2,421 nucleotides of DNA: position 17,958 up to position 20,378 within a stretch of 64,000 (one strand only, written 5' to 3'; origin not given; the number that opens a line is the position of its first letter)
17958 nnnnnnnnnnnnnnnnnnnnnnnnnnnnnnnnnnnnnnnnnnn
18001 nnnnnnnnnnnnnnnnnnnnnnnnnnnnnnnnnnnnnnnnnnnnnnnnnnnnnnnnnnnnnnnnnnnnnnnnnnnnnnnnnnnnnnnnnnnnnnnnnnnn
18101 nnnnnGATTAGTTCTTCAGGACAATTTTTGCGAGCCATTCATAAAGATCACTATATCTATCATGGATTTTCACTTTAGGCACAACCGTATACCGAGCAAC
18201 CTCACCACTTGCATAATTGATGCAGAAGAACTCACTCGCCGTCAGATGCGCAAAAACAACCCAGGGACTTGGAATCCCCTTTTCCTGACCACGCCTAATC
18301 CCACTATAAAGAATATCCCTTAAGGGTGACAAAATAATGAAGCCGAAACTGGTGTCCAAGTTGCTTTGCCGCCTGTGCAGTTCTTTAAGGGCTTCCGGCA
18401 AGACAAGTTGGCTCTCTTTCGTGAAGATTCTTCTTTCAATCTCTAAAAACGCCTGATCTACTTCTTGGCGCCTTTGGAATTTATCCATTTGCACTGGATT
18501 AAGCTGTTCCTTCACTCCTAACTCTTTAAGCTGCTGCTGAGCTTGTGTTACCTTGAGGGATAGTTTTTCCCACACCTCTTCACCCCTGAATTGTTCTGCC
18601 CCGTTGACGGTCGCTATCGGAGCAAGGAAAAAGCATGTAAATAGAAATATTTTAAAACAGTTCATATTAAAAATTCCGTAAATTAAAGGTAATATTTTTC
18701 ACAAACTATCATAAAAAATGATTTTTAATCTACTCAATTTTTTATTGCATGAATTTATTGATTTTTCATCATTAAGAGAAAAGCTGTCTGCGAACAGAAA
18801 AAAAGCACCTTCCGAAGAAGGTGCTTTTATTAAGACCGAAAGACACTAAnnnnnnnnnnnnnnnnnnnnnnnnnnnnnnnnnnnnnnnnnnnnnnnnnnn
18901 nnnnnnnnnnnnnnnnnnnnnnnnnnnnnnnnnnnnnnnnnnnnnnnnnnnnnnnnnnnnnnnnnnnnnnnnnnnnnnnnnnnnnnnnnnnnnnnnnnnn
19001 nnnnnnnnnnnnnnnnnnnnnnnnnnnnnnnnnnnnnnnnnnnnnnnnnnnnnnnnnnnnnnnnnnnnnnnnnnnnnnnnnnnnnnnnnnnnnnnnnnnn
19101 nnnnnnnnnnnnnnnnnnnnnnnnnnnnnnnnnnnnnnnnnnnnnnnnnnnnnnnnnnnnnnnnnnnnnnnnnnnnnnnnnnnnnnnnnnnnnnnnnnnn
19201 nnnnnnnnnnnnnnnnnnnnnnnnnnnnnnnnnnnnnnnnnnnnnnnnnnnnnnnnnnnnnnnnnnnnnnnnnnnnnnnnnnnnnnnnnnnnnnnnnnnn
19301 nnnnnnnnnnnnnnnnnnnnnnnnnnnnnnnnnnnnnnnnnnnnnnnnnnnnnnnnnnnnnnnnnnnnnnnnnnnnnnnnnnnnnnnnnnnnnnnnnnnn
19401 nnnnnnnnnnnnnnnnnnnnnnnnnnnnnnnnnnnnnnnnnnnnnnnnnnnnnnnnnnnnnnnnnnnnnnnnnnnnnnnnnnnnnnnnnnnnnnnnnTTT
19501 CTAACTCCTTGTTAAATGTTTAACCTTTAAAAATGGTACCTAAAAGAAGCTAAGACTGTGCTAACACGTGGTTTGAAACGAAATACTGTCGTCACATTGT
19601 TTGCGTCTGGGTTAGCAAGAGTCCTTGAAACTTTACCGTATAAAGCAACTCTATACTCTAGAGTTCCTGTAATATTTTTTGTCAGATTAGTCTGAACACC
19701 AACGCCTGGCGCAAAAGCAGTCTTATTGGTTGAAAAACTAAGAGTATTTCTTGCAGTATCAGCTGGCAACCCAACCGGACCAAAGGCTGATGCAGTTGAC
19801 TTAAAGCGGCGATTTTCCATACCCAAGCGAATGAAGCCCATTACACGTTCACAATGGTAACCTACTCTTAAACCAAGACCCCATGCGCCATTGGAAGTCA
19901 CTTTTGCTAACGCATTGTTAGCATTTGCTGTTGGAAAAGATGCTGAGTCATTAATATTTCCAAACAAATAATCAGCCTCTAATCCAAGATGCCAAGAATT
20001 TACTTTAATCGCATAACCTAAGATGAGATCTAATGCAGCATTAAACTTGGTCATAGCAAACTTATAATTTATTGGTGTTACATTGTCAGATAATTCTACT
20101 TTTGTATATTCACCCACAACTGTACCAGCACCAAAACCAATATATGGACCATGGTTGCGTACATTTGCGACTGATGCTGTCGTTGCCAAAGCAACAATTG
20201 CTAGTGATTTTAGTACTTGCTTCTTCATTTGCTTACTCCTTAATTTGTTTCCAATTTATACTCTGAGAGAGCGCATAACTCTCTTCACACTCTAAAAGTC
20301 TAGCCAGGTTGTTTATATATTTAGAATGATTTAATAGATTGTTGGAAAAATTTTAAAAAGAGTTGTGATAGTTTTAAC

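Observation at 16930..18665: Sec-signal WHH-type nuclease toxin candidate abutting a convergent, also exported, SUKH-like gene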

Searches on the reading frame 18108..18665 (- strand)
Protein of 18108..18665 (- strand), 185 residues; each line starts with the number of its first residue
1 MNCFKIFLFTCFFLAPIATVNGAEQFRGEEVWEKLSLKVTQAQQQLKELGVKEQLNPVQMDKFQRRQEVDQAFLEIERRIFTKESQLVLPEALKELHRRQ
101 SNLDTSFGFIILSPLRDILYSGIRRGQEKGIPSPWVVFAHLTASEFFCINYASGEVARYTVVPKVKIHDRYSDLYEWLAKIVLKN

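Call 3: search_protein_families(library=pfam, proteins=[window:18108-18665:-], max_evalue=1)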
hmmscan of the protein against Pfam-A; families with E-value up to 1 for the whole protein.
window:18108-18665:- (185 aa): 2 families
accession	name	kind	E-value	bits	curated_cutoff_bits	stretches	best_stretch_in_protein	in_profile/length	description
PF09346.15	SMI1_KNR4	-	0.00041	21.4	25.4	1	81-179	10-124/125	SMI1 / KNR4 family (SUKH-1)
PF14567.11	SUKH_5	-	0.005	17.1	27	1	127-181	84-140/142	SMI1-KNR4 cell-wall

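Call 4: search_protein_families(library=ncbifam, proteins=[window:18108-18665:-], max_evalue=1)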
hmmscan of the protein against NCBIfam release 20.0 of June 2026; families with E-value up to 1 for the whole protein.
window:18108-18665:- (185 aa): 1 family
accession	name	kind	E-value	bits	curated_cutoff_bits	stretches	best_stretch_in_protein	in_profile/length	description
NF038025.1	dapto_LiaX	exception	0.024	13.3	350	1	34-102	104-173/512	daptomycin-sensing surface protein LiaX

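Call 9: find_homologous_proteins(query=window:18111-18665:-, max_evalue=0.001)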
Query window:18111-18665:- (185 aa): 1 proteins with E <= 0.001 among 161 candidates.
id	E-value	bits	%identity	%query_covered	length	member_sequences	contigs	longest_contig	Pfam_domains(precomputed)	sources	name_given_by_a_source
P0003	1.6e-118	411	100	100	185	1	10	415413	-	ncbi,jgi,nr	ncbi:MAG: SMI1/KNR4 family protein [Alphaproteobacteria bacterium]|jgi:hypothetical protein|nr:SMI1/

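Call 81: predict_structure(protein=window:18111-18665:-)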
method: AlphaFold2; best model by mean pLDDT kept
length: 185 residues; sequences in the alignment: 1
mean_pLDDT: 47.4   pTM: 0.37
mean pLDDT of the five models: 47.4, 46.4, 46.0, 44.2, 43.3
residues with pLDDT >= 90: 0; 70-90: 0; 50-70: 85; < 50: 100
segments of 3 or more residues with pLDDT < 50: 1-30, 83-88, 103-118, 130-135, 137-145, 154-156, 160-185
pLDDT, mean of each block of 10 residues (from residue 1): 32 36 39 53 57 56 58 58 49 56 40 46 53 47 49 50 36 42 38
secondary structure, 60 per line:
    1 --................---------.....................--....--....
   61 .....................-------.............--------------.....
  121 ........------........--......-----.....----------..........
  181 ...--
elements in order: H3-18 H28-48 H51-54 H57-81 H89-101 H116-128 E135-142 E145-150 E156-160 H171-183

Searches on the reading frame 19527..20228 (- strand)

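Call 3: search_protein_families(library=pfam, proteins=[window:19527-20228:-], max_evalue=1)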
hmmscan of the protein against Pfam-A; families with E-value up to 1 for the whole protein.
window:19527-20228:- (233 aa): 3 families
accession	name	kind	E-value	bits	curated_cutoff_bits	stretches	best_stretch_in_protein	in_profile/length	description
PF13505.12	OMP_b-brl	-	6.2e-11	43.2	28.7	1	10-213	4-168/175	Outer membrane protein beta-barrel domain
PF03797.25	Autotransporter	-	0.00097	19.4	26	1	66-192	120-254/255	Autotransporter beta-domain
PF01389.23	OmpA_membrane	-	0.057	13.6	21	1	29-210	7-166/180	OmpA-like transmembrane domain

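Call 4: search_protein_families(library=ncbifam, proteins=[window:19527-20228:-], max_evalue=1)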
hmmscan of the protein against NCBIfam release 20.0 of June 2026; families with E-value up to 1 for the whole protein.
window:19527-20228:- (233 aa): 5 families
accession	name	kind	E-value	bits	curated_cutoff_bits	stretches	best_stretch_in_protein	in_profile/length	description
NF053685.1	BamG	equivalog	0.00047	19.3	250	1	70-125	139-195/397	BamG family beta-barrel-assembly machinery protein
NF052636.1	Rick_Adr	subfamily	0.0016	18.1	210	1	164-212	156-204/224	adhesin Adr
TIGR01414.1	autotrans_barl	domain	0.014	14.4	16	1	161-200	379-418/432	autotransporter outer membrane beta-barrel domain-containing protein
NF011777.0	PRK15240.1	equivalog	0.12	12.1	258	0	163-198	135-170/185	resistance to complement killing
NF043005.1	sce4755_fam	hypoth_equivalog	0.19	11.8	75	1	144-212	22-85/146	SCE4755 family polysaccharide monooxygenase-like protein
